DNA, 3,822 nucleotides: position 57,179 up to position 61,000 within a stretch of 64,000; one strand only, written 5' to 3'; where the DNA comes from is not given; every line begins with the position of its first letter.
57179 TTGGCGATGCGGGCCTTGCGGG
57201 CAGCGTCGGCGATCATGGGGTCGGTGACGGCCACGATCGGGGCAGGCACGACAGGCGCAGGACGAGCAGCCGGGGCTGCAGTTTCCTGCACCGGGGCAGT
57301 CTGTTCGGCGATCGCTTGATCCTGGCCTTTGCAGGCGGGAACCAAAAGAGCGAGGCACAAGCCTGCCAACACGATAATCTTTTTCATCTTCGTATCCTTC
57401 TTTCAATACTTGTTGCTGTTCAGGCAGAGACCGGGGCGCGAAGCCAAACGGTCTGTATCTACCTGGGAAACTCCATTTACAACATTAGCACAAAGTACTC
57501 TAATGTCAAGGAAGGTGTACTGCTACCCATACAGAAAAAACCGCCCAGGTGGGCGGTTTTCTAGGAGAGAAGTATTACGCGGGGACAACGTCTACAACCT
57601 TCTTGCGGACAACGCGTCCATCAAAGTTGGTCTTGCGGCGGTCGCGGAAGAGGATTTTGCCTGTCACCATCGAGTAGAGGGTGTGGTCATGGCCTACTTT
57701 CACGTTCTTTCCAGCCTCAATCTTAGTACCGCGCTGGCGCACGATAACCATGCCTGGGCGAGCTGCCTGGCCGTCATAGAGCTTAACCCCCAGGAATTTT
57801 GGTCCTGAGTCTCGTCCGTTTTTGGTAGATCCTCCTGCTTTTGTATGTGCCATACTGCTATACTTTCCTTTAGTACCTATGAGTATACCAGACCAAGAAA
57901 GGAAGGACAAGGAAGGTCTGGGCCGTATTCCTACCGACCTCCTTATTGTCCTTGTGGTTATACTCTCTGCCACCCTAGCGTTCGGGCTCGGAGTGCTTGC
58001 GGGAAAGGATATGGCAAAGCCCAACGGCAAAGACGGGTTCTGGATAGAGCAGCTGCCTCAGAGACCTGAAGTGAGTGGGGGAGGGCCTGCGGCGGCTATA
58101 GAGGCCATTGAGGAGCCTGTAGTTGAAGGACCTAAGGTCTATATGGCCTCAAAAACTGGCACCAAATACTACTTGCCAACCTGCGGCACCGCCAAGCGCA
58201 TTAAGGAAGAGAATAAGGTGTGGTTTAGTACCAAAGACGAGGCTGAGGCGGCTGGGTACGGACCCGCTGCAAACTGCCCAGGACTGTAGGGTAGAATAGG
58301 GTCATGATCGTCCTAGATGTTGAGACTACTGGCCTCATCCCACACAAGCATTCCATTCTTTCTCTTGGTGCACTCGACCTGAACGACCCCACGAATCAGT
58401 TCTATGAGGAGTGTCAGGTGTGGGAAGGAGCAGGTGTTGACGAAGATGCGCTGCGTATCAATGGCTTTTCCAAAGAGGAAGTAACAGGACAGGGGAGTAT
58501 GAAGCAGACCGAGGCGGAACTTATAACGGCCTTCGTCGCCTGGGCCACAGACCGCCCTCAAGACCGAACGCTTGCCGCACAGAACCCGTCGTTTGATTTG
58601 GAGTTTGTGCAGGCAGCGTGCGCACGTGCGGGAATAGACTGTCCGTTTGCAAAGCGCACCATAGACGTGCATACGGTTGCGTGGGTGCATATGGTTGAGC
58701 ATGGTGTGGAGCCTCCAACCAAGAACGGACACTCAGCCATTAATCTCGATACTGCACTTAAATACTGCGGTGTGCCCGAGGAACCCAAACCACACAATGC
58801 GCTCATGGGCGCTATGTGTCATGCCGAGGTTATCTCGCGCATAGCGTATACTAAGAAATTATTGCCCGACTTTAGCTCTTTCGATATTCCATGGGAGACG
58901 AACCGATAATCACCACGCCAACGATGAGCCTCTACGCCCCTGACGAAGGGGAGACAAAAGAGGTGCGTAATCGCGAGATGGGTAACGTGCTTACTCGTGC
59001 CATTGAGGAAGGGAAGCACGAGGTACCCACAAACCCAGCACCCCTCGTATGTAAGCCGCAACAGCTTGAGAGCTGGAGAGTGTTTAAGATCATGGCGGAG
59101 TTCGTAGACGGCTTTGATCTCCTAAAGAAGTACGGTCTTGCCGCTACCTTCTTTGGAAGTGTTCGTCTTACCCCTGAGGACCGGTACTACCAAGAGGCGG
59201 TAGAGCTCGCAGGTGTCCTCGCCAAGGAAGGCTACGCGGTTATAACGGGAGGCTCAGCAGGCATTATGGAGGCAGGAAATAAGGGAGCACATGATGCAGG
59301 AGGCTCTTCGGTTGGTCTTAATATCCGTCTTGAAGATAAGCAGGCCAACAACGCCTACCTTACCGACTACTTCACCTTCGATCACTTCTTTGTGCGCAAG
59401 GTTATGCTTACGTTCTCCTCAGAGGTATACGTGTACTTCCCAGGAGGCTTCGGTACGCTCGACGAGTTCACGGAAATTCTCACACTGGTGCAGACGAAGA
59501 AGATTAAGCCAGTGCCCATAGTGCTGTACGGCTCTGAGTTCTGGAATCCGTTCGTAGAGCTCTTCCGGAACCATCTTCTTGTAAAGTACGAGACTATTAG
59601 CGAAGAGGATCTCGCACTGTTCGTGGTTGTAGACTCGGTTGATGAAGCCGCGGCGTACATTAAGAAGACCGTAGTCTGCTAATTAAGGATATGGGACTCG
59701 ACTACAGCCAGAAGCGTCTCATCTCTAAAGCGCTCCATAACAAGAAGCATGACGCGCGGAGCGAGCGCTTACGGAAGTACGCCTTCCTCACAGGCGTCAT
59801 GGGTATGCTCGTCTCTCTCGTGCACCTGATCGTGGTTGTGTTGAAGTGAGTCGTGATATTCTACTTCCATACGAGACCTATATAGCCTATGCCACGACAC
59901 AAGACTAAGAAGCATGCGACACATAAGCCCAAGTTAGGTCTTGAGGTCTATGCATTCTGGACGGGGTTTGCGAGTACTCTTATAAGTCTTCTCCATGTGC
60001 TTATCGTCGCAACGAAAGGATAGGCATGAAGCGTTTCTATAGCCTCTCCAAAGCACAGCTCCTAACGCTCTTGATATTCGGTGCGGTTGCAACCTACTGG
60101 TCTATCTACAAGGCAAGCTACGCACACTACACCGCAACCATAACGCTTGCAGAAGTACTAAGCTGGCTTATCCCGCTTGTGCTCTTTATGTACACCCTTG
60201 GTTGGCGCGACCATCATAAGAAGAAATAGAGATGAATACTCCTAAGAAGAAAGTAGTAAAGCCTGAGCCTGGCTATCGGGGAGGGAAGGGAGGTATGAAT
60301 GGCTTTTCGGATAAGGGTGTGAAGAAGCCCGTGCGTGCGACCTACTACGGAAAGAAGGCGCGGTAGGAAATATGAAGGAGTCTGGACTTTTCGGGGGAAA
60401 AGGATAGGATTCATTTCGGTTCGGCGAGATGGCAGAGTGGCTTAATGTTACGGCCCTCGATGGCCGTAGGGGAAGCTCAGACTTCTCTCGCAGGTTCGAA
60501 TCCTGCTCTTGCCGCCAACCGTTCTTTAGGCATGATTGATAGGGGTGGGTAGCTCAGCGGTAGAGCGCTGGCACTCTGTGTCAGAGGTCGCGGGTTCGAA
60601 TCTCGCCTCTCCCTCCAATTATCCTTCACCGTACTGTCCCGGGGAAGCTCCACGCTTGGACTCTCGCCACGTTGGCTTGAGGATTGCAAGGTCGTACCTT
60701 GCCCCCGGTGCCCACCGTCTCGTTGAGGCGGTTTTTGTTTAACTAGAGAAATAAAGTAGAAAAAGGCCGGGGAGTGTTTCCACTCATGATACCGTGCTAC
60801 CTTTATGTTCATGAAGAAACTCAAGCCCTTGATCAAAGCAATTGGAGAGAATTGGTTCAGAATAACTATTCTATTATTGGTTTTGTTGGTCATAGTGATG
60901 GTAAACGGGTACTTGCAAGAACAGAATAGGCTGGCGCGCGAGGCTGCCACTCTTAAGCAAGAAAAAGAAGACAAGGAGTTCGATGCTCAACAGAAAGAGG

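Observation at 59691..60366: Operon of four tandem micro-ORFs (52/44/67/44 aa), two of them paralogous tail-anchored peptides, fused to the LOG gene and feeding into tRNA-Ser/Arg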

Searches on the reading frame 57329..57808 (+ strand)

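Call 7: search_protein_families(library=pfam, proteins=[window:57329-57808:+], max_evalue=1)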
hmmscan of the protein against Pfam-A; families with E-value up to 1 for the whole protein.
window:57329-57808:+ (159 aa): 1 family
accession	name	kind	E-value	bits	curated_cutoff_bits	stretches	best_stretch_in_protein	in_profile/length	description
PF04064.18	DUF384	-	0.16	12.3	24.6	0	28-45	3-20/55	Domain of unknown function (DUF384)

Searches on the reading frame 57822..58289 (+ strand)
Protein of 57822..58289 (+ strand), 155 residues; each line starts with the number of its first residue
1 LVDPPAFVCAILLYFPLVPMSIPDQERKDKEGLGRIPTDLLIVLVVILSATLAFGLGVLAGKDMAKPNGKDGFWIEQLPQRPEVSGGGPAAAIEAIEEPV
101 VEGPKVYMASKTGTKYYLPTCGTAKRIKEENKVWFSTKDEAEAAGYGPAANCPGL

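Call 7: search_protein_families(library=pfam, proteins=[window:57822-58289:+], max_evalue=1)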
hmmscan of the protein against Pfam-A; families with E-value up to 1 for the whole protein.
window:57822-58289:+ (155 aa): 2 families
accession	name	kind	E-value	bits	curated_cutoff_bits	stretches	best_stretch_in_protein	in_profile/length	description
PF02805.21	Ada_Zn_binding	-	7.9e-05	23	23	1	106-152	17-62/65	Metal binding domain of Ada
PF19978.4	Inovirus_G7P_2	-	0.32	11.2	27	1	39-61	8-30/33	Tail virion protein G7P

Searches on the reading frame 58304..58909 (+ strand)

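Call 7: search_protein_families(library=pfam, proteins=[window:58304-58909:+], max_evalue=1)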
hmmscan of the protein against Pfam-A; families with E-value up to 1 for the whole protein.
window:58304-58909:+ (201 aa): 3 families
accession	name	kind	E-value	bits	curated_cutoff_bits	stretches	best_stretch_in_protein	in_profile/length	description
PF00929.31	RNase_T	-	4.5e-10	40.7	24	1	2-171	1-158/164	Exonuclease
PF16473.11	Rv2179c-like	-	1.5e-06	28.5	27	1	2-140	3-143/177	3'-5' exoribonuclease Rv2179c-like domain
PF13482.12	RNase_H_2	-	8.9e-05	22.9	22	1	4-36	3-35/165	RNase_H superfamily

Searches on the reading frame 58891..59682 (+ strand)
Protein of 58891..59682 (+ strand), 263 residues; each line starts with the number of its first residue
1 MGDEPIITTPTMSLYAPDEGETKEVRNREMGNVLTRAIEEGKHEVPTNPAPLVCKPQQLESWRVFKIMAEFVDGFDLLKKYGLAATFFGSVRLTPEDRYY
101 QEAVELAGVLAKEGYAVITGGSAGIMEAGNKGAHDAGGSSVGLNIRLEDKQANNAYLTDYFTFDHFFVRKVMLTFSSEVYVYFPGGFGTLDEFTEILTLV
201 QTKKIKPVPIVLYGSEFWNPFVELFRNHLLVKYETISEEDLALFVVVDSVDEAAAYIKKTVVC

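Call 7: search_protein_families(library=pfam, proteins=[window:58891-59682:+], max_evalue=1)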
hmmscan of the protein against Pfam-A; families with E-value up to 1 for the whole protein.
window:58891-59682:+ (263 aa): 2 families
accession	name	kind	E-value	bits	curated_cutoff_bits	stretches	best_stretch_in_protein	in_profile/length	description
PF03641.19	Lysine_decarbox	-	4.7e-30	104.9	27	1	126-256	1-130/131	Possible lysine decarboxylase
PF18306.6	LDcluster4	-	7.8e-18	65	26.3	1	95-195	13-112/151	SLOG cluster4 family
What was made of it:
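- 58891..59682 (+): Type-II (hexameric-type) LOG / TIGR00730 phosphoribohydrolase gene, 263 aa, acidic (pI 4.8, net charge -13). It is the conserved upstream partner of the peptide genes. PF03641 E=4.7e-30 (call 7).
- Checked: The LOG gene (58891-59682; PF03641, E=4.7e-30, call 7) ends 8 nt before ORF1.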

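Call 9: find_encoding_contigs(protein=window:58891-59682:+, flank=6000, max_places=10)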
Protein window:58891-59682:+ (263 aa): no gene with exactly this product is on record in the collection.

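Call 10: find_related_loci(query=window:58891-59679:+, collection=genome_contigs, flank=5000)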
Query window:58891-59679:+ (263 aa) in genome_contigs; peptide patterns used: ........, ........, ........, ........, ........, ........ (x = any residue, [..] = any of these).
574 stretches matched a pattern; 498 encode a relative of the query (tblastn E <= 1e-3); the best 80 are kept; 80 distinct loci.
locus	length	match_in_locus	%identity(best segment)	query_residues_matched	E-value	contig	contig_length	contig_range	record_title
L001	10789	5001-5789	86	1-263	2e-151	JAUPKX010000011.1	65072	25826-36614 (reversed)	MAG: Patescibacteria group bacterium isolate erpe_2018_pw_0hr_WHONDRS-PP48-000085_B_bin.9 scaffold_1018918, whole genome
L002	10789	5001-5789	85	1-263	3e-151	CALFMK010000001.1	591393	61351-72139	MAG TPA_asm: uncultured bacterium isolate SRR6231188_bin.80_CONCOCT_v1.1_MAG genome assembly, contig: ERZ650241.1, whole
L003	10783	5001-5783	84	1-261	6e-150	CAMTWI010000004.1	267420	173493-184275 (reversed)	MAG: uncultured bacterium isolate G04_MAG_00048 genome assembly, contig: G04_MAG_00048_000000000002, whole genome shotgu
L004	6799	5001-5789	84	1-263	1e-148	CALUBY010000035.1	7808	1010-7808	MAG: uncultured bacterium isolate LGMHLTr32Z_bin.9.MAG genome assembly, contig: NODE_934_length_7808_cov_20.282729, whol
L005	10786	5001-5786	84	1-263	2e-145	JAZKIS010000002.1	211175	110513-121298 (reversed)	MAG: Patescibacteria group bacterium isolate ADI_DC_SW_02_SPN_11032020-bin059 DCSW02SPN_B059_0_000000000002, whole genom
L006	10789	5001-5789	81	1-263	1e-143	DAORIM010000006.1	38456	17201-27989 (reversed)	MAG TPA_asm: Candidatus Paceibacterota bacterium isolate AMR_MDS_5577 NODE_161_length_38456_cov_6.589776, whole genome s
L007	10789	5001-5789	73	1-263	6e-131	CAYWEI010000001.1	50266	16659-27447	MAG TPA_asm: uncultured Candidatus Saccharibacteria bacterium isolate SRP285395_co1_9 genome assembly, contig: NODE_842_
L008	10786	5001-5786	74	1-263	2e-130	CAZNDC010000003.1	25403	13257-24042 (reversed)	MAG TPA_asm: uncultured Candidatus Saccharibacteria bacterium isolate SRP178908_co2_72 genome assembly, contig: NODE_660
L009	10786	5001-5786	73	1-263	2e-130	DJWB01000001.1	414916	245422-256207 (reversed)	MAG TPA_asm: Patescibacteria group bacterium UBA6241 UBA6241_contig_4350, whole genome shotgun sequence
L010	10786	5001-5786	73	1-263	8e-130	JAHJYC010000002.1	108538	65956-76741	MAG: Patescibacteria group bacterium isolate UMS_A.mb.28 UMS_A.mb.28_k119_259840, whole genome shotgun sequence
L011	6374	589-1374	73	1-263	9e-130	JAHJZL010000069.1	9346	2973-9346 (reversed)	MAG: Patescibacteria group bacterium isolate Undefined_mixed_planktonic.mb.113 Undefined_mixed_p.mb.113_k141_1163491, wh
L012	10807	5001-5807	71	1-263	6e-122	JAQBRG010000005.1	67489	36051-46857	MAG: Parcubacteria group bacterium isolate RYN_393 scaffold_3809119, whole genome shotgun sequence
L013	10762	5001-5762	67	1-263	3e-117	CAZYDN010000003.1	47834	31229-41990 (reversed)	MAG TPA_asm: uncultured Candidatus Saccharibacteria bacterium isolate SRP286056_co3_277 genome assembly, contig: NODE_39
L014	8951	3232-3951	70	24-263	1e-111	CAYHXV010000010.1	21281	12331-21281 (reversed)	MAG TPA_asm: uncultured Candidatus Saccharibacteria bacterium isolate ERP119705_co17_327 genome assembly, contig: NODE_2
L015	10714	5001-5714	69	26-263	1e-110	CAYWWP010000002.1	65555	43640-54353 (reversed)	MAG TPA_asm: uncultured Candidatus Saccharibacteria bacterium isolate SRP135725_co1_119 genome assembly, contig: NODE_31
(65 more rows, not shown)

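Call 35: search_protein_families(library=ncbifam, proteins=[window:58891-59682:+], max_evalue=1)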
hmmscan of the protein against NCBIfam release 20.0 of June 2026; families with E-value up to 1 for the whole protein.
window:58891-59682:+ (263 aa): 4 families
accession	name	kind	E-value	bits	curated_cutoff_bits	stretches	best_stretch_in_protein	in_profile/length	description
TIGR00730.1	TIGR00730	subfamily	3.7e-38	131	96.35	1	86-259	4-177/178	TIGR00730 family Rossman fold protein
TIGR00725.1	TIGR00725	hypoth_equivalog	3.9e-16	58.9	106.9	1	87-199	6-114/159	TIGR00725 family protein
NF058542.1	CtkRMPhLog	equivalog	1.9e-09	37.7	300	1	102-254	20-172/177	cytokinin riboside 5'-monophosphate phosphoribohydrolase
NF038390.1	Nsidase_PpnN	equivalog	0.00086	18.2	450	1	179-259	248-328/450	nucleotide 5'-monophosphate nucleosidase PpnN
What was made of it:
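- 58891..59682 (+): TIGR00730 scores 131 bits against a cut-off of 96 (call 35).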

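Call 36: search_protein_families(library=padloc, proteins=[window:58891-59682:+], max_evalue=1)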
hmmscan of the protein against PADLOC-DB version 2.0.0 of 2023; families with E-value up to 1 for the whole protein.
window:58891-59682:+ (263 aa): 1 family
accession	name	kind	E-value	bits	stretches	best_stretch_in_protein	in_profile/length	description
PDLC03927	PsyrA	-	2.4e-05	21.6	1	76-142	127-189/398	-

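Call 47: search_solved_structures(query=window:58891-59679:+, max_evalue=0.00001)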
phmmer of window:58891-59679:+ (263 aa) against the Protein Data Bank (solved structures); distinct sequences matched with E-value up to 0.00001: 14.
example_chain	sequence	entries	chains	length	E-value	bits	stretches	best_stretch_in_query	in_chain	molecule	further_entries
5wq3_A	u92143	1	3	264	2.3e-50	174.3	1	24-257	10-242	Cytokinin riboside 5'-monophosphate phosphoribohydrolase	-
5zi9_A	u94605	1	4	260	5.3e-50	173.2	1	58-259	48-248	Cytokinin riboside 5'-monophosphate phosphoribohydrolase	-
1wek_A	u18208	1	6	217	5.9e-45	156.6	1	50-258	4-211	hypothetical protein TT1465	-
9us2_A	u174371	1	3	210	1e-37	132.9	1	84-258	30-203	Cytokinin riboside 5'-monophosphate phosphoribohydrolase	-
1rcu_A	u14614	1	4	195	1.2e-10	44.2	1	84-195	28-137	conserved hypothetical protein VT76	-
5zbj_A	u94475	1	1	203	9.7e-10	41.2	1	99-230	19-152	Putative cytokinin riboside 5'-monophosphate phosphoribohydrolase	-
5zbk_A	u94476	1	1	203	6.7e-09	38.5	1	99-230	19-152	Putative cytokinin riboside 5'-monophosphate phosphoribohydrolase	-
1t35_A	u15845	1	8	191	1.6e-08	37.3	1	96-227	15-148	HYPOTHETICAL PROTEIN YVDD, Putative Lysine Decarboxylase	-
2a33_A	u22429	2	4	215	1.9e-08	37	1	84-210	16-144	hypothetical protein | Uncharacterized protein At2g37210/T2N18.3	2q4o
5its_A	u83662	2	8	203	2.1e-08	36.8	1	87-226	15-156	Cytokinin riboside 5'-monophosphate phosphoribohydrolase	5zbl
1weh_A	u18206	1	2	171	8e-08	34.9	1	87-205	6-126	Conserved hypothetical protein TT1887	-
3qua_A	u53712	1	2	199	7.5e-07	31.8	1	101-253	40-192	Putative uncharacterized protein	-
7w2i_B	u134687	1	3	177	8.1e-06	28.4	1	101-253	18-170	Cytokinin riboside 5'-monophosphate phosphoribohydrolase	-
7w2i_A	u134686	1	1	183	8.8e-06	28.3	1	101-253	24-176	Cytokinin riboside 5'-monophosphate phosphoribohydrolase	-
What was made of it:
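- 58891..59682 (+): The closest PDB chains are 5wq3 (CgLOGII, E=2.3e-50) and 1wek (Tt1465) (call 47).
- On Type-II LOG (upstream gene): The alignment to 1wek covers 50-258 (call 47).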

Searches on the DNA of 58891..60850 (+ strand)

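Call 30: search_rna_families(sources=[L001, L002, L003, L004, L005, L006, L008, L009, L012, L033], threshold=gathering)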
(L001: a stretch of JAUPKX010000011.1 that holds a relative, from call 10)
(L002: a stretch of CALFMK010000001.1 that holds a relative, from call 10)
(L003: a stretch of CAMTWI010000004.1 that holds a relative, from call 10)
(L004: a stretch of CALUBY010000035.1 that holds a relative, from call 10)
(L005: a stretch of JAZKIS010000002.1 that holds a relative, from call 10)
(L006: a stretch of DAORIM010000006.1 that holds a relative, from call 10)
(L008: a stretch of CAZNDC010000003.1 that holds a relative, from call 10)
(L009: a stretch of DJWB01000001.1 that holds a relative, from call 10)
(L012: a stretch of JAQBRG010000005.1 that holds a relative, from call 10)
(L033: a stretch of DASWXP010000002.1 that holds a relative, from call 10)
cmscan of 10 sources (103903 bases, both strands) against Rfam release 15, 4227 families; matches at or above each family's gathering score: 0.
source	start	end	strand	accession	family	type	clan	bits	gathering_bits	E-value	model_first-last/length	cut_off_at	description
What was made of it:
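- Tried and rejected: Rfam found no RNA family in 10 relatives (call 30), so the tRNA link is strain-specific.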

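Call 68: search_rna_families(source=window, start=59600, end=60850, threshold=evalue, max_evalue=10, show_alignments=2)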
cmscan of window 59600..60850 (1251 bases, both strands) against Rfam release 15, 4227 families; matches with E-value up to 10: 4.
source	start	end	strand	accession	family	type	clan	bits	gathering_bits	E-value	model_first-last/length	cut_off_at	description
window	60543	60614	+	RF00005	tRNA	Gene; tRNA;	CL00001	51.6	29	7.1e-10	1-71/71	no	tRNA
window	60423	60514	+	RF00005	tRNA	Gene; tRNA;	CL00001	41.9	29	3.2e-07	1-71/71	no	tRNA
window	60476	60514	-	RF04351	Plastid-psbl-rps4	Cis-reg;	-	22.8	68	0.053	1-53/53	no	Plastid-psbl-rps4 3UTR RNA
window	60488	60566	+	RF02553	YrlA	Gene; sRNA;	-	21.9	69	0.082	29-81/114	no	Y RNA-like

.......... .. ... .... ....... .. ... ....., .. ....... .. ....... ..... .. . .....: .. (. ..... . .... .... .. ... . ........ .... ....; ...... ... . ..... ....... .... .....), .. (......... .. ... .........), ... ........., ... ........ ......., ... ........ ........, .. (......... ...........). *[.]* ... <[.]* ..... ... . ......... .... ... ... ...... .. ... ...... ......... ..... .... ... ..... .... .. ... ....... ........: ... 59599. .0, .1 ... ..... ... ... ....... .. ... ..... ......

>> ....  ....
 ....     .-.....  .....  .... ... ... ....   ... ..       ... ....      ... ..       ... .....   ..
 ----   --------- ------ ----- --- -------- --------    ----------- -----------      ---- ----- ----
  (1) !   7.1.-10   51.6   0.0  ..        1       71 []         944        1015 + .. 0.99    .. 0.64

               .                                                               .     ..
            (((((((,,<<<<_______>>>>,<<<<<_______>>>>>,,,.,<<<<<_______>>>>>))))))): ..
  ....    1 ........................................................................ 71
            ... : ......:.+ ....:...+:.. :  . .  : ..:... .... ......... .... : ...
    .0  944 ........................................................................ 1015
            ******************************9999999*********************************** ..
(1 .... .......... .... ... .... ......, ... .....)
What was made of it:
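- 60636..60742 (+): Conserved structured non-coding stretch (multi-branch fold, about 60636-60712), followed by an intrinsic-terminator-like hairpin (60714-60732) and a T-run. This is the likely 3' end of the transcription unit. No Rfam match (call 68).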
